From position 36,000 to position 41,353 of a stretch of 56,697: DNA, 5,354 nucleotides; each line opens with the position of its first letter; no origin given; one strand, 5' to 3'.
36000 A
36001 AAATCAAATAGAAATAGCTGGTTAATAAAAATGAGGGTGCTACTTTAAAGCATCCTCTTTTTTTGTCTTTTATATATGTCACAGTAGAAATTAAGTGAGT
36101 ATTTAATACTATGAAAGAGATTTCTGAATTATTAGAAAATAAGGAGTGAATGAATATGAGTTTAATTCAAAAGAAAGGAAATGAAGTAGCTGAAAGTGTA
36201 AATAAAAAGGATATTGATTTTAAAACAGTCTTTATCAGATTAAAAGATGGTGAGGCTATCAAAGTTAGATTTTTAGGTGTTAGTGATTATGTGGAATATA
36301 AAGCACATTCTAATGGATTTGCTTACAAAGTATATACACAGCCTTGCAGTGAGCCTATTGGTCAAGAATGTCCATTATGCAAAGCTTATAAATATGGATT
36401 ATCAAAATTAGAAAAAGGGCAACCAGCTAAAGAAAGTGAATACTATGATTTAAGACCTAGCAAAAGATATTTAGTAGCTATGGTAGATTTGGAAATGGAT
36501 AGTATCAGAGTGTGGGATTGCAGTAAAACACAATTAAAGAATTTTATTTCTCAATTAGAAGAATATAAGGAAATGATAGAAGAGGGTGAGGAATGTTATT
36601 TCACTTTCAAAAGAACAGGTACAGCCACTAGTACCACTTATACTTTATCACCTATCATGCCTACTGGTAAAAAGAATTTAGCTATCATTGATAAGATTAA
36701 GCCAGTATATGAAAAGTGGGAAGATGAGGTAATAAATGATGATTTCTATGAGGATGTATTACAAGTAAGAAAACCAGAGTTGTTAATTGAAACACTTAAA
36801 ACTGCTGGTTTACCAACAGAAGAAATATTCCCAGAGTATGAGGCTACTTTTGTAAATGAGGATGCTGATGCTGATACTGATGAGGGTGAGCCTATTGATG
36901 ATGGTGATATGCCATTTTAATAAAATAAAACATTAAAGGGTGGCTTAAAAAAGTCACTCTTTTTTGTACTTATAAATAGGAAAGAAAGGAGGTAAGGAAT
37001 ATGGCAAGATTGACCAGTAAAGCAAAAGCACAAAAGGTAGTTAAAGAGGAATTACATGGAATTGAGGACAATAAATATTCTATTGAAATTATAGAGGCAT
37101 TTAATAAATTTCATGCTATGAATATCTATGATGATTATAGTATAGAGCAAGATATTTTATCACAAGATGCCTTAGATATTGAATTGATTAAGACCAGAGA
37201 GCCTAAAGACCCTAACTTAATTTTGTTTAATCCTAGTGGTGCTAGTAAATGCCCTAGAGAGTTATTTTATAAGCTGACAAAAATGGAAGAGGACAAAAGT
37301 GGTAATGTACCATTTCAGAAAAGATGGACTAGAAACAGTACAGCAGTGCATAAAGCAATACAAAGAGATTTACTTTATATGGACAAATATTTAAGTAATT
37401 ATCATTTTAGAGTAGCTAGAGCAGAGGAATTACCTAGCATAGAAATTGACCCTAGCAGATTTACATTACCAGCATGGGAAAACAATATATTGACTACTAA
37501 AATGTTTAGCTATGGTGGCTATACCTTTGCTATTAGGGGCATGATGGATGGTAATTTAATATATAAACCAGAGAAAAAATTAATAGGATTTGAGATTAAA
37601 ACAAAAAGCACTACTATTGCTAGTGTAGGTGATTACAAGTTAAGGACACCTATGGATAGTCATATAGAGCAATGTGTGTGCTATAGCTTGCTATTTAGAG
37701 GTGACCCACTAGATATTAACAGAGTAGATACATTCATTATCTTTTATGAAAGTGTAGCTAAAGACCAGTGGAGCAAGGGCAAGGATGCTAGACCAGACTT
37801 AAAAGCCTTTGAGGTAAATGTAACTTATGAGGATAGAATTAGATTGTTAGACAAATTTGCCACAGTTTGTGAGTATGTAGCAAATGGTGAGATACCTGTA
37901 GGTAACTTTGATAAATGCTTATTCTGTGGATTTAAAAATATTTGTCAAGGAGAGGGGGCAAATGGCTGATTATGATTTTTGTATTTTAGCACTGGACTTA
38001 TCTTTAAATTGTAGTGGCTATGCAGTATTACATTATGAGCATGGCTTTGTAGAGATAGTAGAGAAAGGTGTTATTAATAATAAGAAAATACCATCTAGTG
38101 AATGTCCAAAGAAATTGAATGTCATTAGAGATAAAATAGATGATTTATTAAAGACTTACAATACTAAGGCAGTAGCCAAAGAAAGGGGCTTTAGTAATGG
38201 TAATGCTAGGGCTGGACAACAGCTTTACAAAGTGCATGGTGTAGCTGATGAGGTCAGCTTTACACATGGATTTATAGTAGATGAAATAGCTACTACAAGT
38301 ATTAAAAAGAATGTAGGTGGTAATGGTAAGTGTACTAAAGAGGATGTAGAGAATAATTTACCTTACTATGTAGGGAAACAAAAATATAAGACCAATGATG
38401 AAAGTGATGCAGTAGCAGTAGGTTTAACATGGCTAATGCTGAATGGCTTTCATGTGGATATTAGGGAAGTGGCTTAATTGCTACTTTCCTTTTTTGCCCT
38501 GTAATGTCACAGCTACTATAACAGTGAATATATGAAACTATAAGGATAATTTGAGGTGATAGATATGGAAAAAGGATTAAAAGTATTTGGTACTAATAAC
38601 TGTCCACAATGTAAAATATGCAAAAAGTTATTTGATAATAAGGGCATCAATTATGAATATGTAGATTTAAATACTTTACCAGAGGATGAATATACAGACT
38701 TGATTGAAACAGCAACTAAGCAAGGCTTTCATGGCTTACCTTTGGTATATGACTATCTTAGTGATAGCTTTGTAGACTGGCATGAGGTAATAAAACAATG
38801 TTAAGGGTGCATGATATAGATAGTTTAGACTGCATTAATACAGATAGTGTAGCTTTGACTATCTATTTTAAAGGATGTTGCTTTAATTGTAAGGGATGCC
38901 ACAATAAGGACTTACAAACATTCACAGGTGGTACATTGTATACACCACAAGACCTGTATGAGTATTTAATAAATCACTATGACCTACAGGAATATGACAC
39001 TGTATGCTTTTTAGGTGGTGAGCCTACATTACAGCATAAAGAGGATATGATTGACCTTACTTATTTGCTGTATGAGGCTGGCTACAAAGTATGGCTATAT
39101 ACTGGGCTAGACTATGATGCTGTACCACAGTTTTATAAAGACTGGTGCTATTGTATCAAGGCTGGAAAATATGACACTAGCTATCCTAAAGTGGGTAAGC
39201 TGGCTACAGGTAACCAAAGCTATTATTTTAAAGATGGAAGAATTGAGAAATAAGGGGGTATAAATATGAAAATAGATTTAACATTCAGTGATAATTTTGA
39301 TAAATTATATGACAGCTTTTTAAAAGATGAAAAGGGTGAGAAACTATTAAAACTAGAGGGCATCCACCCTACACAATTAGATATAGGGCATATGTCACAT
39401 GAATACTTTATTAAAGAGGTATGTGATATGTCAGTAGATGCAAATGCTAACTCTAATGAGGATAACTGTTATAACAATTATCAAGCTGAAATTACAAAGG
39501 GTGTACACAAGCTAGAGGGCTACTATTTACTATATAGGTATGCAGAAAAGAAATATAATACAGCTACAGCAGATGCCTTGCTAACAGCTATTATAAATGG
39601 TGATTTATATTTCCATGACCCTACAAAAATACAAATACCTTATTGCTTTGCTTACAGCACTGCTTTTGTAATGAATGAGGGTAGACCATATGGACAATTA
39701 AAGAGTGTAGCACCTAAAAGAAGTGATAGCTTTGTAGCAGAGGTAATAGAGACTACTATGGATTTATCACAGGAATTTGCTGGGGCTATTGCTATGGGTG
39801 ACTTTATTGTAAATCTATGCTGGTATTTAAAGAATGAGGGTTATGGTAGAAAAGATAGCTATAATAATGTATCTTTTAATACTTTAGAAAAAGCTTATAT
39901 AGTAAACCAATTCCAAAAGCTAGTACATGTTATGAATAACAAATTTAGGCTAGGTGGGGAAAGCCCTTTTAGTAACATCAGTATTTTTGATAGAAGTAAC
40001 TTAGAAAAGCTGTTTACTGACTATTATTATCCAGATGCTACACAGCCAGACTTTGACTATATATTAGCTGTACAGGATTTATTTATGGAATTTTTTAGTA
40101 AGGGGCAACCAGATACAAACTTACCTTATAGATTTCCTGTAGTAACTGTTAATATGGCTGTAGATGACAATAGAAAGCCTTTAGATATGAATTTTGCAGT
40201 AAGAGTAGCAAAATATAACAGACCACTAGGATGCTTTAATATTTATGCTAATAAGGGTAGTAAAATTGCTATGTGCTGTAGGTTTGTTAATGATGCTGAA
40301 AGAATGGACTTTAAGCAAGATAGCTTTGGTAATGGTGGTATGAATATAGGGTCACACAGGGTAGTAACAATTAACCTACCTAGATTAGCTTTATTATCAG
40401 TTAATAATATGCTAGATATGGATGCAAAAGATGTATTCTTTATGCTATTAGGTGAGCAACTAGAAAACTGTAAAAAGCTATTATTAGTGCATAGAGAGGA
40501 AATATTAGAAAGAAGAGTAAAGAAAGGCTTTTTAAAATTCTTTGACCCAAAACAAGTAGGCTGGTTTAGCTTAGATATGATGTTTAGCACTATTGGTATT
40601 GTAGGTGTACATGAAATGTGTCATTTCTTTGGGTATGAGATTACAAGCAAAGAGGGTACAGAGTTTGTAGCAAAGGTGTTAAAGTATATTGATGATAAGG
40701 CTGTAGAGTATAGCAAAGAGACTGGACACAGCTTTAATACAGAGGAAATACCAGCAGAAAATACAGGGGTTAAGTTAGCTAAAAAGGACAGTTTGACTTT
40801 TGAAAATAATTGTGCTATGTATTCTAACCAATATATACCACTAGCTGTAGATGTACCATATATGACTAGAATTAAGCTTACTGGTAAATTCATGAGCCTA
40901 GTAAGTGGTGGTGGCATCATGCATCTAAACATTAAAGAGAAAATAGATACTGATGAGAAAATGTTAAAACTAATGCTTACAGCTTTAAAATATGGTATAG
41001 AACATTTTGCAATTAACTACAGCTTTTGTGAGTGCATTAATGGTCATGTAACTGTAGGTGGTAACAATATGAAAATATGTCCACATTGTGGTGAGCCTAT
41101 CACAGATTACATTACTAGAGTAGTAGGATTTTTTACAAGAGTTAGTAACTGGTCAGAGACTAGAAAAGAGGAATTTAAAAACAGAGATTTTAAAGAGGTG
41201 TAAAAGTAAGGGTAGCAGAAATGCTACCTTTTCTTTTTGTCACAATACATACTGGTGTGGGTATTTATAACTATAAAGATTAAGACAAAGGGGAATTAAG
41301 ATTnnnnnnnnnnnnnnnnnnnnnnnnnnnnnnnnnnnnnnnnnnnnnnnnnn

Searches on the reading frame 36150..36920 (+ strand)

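Call 17: search_protein_families(library=phrogs, proteins=[window:36150-36920:+], max_evalue=0.001)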
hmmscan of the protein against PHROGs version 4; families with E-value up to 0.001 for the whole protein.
window:36150-36920:+ (256 aa): 4 families
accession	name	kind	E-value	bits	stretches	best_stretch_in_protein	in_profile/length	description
phrog_1192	-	DNA, RNA and nucleotide metabolism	3.8e-10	40.7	1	25-196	27-211/326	single strand DNA binding protein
phrog_6883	-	unknown function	2.1e-09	38.3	1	8-245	3-246/251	-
phrog_14578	-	DNA, RNA and nucleotide metabolism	2.9e-06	28.3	1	103-186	79-160/206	single strand DNA binding protein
phrog_1607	-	DNA, RNA and nucleotide metabolism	0.00073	20.3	0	126-174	130-178/285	single strand DNA binding protein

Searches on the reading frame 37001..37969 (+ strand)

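Call 17: search_protein_families(library=phrogs, proteins=[window:37001-37969:+], max_evalue=0.001)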
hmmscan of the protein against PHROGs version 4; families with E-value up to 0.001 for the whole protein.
window:37001-37969:+ (322 aa): 1 family
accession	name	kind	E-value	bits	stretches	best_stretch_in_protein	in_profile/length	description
phrog_1706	-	DNA, RNA and nucleotide metabolism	5.2e-34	119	1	63-321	37-248/293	CRISPR/Cas system associated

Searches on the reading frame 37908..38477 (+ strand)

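Call 17: search_protein_families(library=phrogs, proteins=[window:37908-38477:+], max_evalue=0.001)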
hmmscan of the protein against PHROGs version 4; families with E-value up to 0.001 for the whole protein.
window:37908-38477:+ (189 aa): 1 family
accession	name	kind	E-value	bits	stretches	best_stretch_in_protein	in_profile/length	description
phrog_159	-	DNA, RNA and nucleotide metabolism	2.3e-23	83.7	1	26-184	90-255/330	RuvC-like Holliday junction resolvase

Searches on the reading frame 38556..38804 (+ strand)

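Call 17: search_protein_families(library=phrogs, proteins=[window:38556-38804:+], max_evalue=0.001)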
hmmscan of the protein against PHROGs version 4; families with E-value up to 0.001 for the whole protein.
window:38556-38804:+ (82 aa): 1 family
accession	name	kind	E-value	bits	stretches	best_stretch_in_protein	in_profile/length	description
phrog_22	-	DNA, RNA and nucleotide metabolism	1.6e-10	42.3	1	7-65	72-126/162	thioredoxin domain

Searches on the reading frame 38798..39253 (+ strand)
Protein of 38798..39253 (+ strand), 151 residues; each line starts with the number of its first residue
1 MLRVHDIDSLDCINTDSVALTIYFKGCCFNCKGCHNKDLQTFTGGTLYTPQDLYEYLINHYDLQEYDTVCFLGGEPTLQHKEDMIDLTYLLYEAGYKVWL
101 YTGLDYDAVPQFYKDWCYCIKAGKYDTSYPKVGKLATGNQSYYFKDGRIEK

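Call 18: search_protein_families(library=phrogs, proteins=[window:38798-39253:+], max_evalue=0.001)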
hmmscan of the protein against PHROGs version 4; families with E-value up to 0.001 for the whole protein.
window:38798-39253:+ (151 aa): 3 families
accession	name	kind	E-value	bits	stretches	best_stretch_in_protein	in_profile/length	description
phrog_626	-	DNA, RNA and nucleotide metabolism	5.7e-18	66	1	3-143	2-151/164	anaerobic ribonucleotide reductase small subunit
phrog_2076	-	moron, auxiliary metabolic gene and host takeover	3.2e-06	27.8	1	19-102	33-120/247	QueE-like radical SAM domain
phrog_13987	-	other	0.00042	20.7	1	11-81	10-78/274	radical SAM domain-containing protein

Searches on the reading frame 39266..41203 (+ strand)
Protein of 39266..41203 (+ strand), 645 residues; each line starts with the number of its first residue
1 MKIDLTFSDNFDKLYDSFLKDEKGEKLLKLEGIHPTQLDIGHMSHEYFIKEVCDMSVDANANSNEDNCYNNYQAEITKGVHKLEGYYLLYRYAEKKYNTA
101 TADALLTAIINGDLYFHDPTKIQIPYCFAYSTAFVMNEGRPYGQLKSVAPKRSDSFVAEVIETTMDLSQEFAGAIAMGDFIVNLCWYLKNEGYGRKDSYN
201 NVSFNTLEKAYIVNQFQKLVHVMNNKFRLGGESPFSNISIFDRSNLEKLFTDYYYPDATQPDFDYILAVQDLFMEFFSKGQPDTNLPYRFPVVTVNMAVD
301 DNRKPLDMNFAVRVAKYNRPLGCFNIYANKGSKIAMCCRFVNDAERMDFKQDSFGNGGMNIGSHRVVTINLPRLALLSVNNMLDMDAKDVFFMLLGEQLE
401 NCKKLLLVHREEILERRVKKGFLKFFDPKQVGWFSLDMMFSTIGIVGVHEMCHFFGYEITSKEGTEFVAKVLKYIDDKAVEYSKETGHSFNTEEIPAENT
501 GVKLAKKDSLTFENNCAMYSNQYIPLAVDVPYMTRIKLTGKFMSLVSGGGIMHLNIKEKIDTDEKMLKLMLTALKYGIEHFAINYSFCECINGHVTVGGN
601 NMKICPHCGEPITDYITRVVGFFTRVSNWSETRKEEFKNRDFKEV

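Call 18: search_protein_families(library=phrogs, proteins=[window:39266-41203:+], max_evalue=0.001)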
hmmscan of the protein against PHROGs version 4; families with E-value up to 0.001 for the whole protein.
window:39266-41203:+ (645 aa): 3 families
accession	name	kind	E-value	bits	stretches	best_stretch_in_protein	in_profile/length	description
phrog_25611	-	DNA, RNA and nucleotide metabolism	9.8e-64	216.6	2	1-345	1-341/978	anaerobic ribonucleoside reductase large subunit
phrog_487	-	moron, auxiliary metabolic gene and host takeover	1.7e-35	123.4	1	49-640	106-709/718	NrdD-like anaerobic ribonucleotide reductase large subunit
phrog_4218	-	DNA, RNA and nucleotide metabolism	2.6e-17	63.9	1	333-640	8-329/333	anaerobic ribonucleoside reductase large subunit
